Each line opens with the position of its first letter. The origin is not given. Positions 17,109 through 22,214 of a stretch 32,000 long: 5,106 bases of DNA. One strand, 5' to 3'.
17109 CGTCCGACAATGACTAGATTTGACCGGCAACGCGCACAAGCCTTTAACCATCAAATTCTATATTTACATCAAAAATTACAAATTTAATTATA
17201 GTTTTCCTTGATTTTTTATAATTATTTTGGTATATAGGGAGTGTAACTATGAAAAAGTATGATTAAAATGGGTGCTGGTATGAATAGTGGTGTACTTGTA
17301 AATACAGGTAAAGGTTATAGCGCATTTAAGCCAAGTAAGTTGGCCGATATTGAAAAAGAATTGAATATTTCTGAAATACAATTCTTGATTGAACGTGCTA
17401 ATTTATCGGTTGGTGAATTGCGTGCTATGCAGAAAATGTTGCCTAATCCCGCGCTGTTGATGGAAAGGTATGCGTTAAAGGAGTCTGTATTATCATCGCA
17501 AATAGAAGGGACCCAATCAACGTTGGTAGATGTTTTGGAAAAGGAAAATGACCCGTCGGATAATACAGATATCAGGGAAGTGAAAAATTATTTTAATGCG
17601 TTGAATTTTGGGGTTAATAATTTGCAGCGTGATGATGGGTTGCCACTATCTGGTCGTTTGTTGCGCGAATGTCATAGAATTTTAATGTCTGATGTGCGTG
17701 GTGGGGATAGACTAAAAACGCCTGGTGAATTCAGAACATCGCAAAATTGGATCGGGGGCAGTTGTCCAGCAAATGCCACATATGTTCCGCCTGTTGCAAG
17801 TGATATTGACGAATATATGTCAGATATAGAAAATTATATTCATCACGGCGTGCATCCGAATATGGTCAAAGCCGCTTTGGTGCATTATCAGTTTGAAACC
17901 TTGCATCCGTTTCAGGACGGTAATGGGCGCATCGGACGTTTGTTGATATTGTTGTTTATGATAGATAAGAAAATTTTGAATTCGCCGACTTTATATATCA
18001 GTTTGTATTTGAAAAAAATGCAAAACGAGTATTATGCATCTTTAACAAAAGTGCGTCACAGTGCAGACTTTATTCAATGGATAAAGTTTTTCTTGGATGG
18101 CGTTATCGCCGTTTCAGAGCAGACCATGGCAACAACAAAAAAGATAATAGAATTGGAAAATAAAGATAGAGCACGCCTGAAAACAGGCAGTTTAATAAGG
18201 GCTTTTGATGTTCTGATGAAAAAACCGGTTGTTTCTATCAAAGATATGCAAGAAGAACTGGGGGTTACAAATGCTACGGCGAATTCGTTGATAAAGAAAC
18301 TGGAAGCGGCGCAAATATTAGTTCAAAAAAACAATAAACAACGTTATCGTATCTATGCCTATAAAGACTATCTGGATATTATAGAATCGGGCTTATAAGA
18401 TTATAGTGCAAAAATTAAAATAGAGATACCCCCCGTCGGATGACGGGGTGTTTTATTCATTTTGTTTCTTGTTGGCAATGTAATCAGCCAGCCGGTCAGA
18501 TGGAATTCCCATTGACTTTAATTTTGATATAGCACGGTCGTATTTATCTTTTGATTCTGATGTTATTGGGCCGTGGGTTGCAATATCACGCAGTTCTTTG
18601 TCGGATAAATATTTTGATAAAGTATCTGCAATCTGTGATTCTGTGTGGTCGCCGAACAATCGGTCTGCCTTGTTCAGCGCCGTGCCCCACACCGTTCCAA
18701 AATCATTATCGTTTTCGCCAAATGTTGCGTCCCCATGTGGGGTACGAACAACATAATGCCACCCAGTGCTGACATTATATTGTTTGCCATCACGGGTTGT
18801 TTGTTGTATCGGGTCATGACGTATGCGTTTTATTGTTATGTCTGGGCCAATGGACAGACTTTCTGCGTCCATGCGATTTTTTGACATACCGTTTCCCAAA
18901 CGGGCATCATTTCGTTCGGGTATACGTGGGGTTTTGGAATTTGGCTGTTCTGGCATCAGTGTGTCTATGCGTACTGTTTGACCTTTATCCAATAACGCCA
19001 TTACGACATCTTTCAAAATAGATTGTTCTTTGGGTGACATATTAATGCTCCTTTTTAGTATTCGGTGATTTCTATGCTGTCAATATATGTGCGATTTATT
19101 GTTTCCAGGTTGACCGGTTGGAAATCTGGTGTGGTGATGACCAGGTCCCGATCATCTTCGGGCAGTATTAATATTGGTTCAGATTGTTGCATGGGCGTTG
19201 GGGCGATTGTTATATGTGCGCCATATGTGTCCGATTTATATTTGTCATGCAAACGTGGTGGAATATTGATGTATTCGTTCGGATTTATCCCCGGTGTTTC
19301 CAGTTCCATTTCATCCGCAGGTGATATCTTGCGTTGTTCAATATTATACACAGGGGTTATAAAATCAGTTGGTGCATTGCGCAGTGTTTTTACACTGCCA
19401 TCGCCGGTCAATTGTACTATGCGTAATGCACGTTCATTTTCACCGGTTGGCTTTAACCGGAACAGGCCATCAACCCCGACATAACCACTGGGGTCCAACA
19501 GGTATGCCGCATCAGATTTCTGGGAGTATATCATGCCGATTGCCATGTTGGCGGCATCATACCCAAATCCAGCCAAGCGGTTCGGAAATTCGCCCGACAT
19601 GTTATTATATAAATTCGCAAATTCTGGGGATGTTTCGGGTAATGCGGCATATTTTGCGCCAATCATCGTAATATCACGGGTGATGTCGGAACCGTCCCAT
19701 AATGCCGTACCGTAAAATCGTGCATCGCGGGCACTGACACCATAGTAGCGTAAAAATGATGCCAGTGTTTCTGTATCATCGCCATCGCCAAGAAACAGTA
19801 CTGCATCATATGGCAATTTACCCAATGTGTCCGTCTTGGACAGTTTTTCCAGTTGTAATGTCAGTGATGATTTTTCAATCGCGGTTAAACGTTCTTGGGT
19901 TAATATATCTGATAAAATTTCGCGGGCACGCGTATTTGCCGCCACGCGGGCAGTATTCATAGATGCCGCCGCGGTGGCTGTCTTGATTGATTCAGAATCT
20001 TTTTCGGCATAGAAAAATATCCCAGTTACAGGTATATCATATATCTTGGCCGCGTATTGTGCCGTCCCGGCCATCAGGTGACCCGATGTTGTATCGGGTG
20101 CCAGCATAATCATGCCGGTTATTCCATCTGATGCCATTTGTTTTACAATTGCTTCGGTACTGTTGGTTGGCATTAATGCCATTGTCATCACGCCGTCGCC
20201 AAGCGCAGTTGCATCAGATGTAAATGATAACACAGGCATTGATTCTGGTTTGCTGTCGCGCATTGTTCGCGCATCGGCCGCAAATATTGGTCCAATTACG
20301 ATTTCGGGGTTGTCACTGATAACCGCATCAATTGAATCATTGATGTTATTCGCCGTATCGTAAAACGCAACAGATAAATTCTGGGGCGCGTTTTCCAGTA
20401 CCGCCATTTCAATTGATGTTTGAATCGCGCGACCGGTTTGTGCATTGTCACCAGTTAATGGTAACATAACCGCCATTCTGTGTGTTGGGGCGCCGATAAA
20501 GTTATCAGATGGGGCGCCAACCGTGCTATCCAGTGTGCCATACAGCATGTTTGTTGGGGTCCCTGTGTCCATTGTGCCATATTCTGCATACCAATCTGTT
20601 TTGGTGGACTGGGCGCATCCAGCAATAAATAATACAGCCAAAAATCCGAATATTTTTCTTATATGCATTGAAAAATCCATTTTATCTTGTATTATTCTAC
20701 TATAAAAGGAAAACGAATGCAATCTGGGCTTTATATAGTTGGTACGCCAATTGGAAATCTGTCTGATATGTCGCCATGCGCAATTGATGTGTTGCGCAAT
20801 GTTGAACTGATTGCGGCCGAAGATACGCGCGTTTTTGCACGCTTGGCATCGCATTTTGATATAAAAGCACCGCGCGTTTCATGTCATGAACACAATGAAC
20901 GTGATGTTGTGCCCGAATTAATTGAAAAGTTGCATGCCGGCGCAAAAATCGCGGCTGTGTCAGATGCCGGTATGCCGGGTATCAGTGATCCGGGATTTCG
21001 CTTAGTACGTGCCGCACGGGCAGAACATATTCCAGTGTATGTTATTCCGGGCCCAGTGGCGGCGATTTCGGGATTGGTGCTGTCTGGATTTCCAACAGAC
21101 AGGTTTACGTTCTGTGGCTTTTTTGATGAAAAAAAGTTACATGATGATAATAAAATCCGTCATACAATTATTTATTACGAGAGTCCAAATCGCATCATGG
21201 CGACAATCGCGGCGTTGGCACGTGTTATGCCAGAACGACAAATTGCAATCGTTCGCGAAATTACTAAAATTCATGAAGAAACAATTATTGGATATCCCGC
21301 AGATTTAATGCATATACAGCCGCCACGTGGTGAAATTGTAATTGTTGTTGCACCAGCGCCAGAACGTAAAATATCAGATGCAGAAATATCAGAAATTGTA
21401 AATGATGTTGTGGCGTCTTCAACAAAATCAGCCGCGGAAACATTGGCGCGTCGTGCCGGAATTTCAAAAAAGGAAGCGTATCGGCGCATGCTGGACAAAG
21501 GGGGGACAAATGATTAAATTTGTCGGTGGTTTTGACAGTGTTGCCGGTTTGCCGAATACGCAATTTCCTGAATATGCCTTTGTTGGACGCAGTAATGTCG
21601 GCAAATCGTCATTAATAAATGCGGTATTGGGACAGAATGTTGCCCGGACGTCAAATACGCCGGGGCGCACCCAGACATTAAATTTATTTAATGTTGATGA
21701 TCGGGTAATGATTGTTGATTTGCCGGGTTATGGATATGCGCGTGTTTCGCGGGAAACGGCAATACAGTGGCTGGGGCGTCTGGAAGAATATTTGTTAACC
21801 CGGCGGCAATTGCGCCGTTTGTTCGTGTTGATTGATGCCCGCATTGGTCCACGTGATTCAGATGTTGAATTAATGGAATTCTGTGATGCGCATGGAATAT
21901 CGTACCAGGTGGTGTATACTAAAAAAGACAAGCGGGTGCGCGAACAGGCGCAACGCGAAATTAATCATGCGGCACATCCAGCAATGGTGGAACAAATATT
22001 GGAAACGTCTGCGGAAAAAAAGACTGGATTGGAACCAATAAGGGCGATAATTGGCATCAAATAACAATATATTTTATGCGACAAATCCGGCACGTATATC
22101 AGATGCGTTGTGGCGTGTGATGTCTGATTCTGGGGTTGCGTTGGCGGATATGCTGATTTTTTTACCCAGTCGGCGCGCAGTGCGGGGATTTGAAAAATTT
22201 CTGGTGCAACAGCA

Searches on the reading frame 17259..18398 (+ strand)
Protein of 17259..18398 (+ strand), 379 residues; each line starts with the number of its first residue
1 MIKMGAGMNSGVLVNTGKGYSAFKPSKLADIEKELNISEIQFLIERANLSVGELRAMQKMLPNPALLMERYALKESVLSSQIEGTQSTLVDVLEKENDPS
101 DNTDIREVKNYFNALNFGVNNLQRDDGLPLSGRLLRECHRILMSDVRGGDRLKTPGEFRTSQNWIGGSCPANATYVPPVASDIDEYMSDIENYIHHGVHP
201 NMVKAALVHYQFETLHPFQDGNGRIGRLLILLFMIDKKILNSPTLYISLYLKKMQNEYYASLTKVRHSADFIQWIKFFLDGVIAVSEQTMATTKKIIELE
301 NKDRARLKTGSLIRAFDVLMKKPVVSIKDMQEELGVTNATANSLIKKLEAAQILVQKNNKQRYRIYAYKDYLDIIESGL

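Call 16: search_protein_families(library=pfam, proteins=[window:17259-18398:+], max_evalue=0.001)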
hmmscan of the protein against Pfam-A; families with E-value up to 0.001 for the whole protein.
window:17259-18398:+ (379 aa): 5 families
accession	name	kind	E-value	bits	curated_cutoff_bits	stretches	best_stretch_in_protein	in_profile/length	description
PF13784.11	Fic_N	-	3.8e-22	78.5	26.7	1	44-119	4-81/82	Fic/DOC family N-terminal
PF02661.23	Fic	-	3.9e-19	69.7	24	1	130-234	2-93/93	Fic/DOC family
PF13412.12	HTH_24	-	0.00048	20.1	21.9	0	318-353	11-46/48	Winged helix-turn-helix DNA-binding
PF11972.14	HTH_13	-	0.00075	19.9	26.1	0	316-350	5-39/54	HTH DNA binding domain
PF08279.18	HTH_11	-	0.0008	19.7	25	0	320-360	11-51/55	HTH domain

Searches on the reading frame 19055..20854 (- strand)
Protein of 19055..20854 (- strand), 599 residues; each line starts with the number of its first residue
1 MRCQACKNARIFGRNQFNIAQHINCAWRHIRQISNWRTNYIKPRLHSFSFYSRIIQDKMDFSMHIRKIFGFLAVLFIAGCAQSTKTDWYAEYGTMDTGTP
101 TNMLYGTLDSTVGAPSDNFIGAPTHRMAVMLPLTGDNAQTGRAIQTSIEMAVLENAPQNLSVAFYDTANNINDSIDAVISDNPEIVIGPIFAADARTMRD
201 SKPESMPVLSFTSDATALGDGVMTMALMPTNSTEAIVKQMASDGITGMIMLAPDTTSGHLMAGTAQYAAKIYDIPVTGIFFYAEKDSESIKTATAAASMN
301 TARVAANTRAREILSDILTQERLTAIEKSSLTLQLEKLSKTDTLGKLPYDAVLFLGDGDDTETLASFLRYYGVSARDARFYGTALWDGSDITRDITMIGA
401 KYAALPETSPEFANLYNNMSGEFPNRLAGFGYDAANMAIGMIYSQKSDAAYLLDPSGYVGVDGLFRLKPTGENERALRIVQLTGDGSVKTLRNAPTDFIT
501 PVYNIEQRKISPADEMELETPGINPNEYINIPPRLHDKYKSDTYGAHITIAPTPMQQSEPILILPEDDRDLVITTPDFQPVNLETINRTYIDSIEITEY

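Call 16: search_protein_families(library=pfam, proteins=[window:19055-20854:-], max_evalue=0.001)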
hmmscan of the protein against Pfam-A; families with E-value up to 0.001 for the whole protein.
window:19055-20854:- (599 aa): 2 families
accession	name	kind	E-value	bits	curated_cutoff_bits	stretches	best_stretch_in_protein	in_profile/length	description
PF04348.19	LppC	-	3.4e-10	39.6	28.8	1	123-259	217-360/563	LppC putative lipoprotein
PF13458.12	Peripla_BP_6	-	1e-06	29.1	31.7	1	126-444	3-295/343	Periplasmic binding protein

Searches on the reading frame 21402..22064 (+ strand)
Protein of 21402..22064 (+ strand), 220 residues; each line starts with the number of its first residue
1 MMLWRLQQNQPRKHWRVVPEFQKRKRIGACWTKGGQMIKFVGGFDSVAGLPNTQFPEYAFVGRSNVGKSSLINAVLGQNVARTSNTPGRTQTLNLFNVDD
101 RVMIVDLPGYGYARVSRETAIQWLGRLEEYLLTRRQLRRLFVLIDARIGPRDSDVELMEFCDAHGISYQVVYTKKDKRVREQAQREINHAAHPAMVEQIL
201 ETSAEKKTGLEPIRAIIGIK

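Call 16: search_protein_families(library=pfam, proteins=[window:21402-22064:+], max_evalue=0.001)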
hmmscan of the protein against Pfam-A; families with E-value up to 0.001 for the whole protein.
window:21402-22064:+ (220 aa): 4 families
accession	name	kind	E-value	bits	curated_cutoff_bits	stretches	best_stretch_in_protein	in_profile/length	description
PF01926.29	MMR_HSR1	-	5e-19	68.9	21.9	1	58-174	2-113/113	50S ribosome-binding GTPase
PF03193.22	RsgA_GTPase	-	1.7e-08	34.9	30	1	59-110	110-168/174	RsgA GTPase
PF02421.24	FeoB_N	-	2.2e-08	34.2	27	1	58-212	3-151/156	Ferrous iron transport protein B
PF00350.29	Dynamin_N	-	5e-06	27.1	27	1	59-87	2-30/168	Dynamin family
